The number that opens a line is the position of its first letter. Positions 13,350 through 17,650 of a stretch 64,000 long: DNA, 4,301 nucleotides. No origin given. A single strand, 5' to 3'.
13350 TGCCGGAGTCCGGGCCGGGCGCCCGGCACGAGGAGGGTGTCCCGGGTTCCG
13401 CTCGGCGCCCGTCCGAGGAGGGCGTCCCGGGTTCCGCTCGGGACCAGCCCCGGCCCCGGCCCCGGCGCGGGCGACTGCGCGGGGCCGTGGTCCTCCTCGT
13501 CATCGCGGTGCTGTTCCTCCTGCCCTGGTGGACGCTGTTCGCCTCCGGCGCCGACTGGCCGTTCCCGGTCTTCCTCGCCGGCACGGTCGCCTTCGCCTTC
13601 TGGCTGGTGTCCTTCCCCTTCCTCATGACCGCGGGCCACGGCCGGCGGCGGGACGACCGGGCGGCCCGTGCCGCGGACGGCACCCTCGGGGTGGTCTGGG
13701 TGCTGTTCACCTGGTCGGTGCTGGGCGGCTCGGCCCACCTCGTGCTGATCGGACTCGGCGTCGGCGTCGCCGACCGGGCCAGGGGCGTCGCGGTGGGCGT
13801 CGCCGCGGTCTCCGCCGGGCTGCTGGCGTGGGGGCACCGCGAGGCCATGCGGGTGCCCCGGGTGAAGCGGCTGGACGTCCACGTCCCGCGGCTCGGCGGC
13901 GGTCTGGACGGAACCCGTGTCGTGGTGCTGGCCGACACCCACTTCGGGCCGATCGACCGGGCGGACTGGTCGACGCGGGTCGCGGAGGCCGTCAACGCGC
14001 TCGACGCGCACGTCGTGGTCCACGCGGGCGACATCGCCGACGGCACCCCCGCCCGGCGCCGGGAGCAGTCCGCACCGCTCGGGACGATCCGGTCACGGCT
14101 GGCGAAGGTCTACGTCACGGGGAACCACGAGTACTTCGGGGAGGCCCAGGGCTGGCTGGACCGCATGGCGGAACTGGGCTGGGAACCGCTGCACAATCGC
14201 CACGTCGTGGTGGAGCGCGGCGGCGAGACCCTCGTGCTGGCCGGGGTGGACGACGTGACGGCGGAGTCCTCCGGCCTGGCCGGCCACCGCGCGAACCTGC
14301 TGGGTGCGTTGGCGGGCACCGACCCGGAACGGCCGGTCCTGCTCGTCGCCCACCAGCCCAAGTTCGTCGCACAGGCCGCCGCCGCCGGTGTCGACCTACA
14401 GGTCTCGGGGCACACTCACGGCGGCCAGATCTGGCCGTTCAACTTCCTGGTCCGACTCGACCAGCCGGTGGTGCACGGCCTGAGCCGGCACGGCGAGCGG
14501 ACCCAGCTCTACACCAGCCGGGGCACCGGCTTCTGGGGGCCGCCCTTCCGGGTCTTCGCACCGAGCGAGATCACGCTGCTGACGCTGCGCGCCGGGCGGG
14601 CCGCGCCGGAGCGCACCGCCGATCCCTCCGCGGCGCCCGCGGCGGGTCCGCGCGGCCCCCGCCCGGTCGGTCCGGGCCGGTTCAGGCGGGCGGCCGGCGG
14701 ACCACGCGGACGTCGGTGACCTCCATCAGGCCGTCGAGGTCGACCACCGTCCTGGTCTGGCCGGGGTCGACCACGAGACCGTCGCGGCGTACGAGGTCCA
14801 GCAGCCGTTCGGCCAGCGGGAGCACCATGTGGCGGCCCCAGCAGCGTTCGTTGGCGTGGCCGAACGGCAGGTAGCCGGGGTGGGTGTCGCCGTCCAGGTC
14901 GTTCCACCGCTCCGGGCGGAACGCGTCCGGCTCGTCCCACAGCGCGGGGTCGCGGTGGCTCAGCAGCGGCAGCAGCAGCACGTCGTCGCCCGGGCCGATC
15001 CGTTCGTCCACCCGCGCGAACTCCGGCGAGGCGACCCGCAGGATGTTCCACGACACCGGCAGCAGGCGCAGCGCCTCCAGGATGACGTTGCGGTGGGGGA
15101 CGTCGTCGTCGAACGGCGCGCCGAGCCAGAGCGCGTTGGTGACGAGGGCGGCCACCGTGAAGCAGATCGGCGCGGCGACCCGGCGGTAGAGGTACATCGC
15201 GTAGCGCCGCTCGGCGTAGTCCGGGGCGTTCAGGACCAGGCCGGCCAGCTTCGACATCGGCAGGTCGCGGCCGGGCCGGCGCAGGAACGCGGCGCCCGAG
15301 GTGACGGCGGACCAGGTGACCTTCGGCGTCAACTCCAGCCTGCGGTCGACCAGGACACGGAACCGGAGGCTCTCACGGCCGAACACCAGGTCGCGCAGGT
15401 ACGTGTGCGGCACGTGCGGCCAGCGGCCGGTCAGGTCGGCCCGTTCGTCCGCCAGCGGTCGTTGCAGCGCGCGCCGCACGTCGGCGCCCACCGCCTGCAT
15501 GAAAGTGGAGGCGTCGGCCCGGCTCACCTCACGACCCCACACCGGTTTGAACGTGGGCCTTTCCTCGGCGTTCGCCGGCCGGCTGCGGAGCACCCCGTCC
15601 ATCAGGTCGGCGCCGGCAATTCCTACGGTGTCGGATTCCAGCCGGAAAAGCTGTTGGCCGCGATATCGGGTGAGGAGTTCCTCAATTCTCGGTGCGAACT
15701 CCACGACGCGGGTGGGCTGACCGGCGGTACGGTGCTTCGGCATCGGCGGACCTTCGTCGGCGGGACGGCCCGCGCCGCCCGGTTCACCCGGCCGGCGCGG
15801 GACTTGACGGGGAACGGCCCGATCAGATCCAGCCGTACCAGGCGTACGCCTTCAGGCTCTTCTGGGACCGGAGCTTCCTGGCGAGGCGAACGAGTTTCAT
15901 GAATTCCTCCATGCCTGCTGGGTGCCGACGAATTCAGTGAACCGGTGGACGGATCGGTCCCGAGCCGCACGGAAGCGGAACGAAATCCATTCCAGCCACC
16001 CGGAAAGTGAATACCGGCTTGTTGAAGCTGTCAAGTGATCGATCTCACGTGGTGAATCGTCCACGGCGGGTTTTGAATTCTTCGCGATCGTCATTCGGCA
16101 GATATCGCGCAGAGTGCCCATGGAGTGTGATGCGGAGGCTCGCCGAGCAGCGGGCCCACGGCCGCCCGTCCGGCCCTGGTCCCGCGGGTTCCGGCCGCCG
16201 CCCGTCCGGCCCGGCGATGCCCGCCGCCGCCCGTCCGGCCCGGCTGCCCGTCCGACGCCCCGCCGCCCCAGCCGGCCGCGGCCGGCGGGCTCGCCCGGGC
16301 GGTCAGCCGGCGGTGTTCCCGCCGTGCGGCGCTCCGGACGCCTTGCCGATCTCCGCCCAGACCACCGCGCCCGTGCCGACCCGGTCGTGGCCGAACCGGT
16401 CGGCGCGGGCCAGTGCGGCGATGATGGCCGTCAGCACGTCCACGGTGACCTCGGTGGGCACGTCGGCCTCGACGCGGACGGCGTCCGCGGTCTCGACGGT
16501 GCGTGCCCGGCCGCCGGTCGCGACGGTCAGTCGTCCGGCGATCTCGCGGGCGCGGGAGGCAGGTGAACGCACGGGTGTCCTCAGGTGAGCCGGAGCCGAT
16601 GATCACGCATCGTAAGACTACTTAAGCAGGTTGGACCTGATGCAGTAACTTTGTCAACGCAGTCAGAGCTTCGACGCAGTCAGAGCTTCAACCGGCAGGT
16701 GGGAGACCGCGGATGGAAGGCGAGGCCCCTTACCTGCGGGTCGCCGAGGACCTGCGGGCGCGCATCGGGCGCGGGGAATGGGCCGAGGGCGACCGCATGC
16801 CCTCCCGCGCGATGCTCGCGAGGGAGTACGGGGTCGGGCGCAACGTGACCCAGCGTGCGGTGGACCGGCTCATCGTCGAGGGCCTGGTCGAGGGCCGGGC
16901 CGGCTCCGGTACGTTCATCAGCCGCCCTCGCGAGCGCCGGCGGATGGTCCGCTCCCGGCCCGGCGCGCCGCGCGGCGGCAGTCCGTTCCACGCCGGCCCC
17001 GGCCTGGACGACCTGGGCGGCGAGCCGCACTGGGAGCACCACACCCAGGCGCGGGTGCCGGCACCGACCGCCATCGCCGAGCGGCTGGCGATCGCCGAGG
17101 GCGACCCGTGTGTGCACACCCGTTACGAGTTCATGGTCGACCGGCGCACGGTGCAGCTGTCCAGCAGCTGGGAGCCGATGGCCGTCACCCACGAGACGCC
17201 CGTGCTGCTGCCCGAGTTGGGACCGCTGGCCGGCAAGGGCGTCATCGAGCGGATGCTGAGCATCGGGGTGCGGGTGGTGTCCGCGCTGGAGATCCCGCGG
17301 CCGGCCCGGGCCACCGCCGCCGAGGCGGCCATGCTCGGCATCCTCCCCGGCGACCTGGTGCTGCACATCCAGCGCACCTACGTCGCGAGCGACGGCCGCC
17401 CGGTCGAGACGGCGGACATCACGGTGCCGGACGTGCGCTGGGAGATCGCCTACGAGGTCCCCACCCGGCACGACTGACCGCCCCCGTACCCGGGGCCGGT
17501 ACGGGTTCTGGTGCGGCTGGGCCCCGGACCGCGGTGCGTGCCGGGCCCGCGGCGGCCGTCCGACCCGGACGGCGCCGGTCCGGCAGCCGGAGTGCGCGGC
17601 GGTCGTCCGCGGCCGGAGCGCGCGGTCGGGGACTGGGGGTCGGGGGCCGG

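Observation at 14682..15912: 25-aa ORF ending in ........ immediately upstream of a cytochrome P450: candidate atropopeptide/tryptorubin-like P450-crosslinked RiPP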

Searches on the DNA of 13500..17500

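Call 57: search_rna_families(source=window, start=13500, end=17500, threshold=evalue, max_evalue=1)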
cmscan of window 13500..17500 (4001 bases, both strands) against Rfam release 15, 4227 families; matches with E-value up to 1: 1.
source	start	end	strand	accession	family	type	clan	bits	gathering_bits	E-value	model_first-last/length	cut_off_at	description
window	14728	14810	+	RF01781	ASdes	Gene; sRNA;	-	19.1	40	0.81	1-68/68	no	ASdes TB sRNA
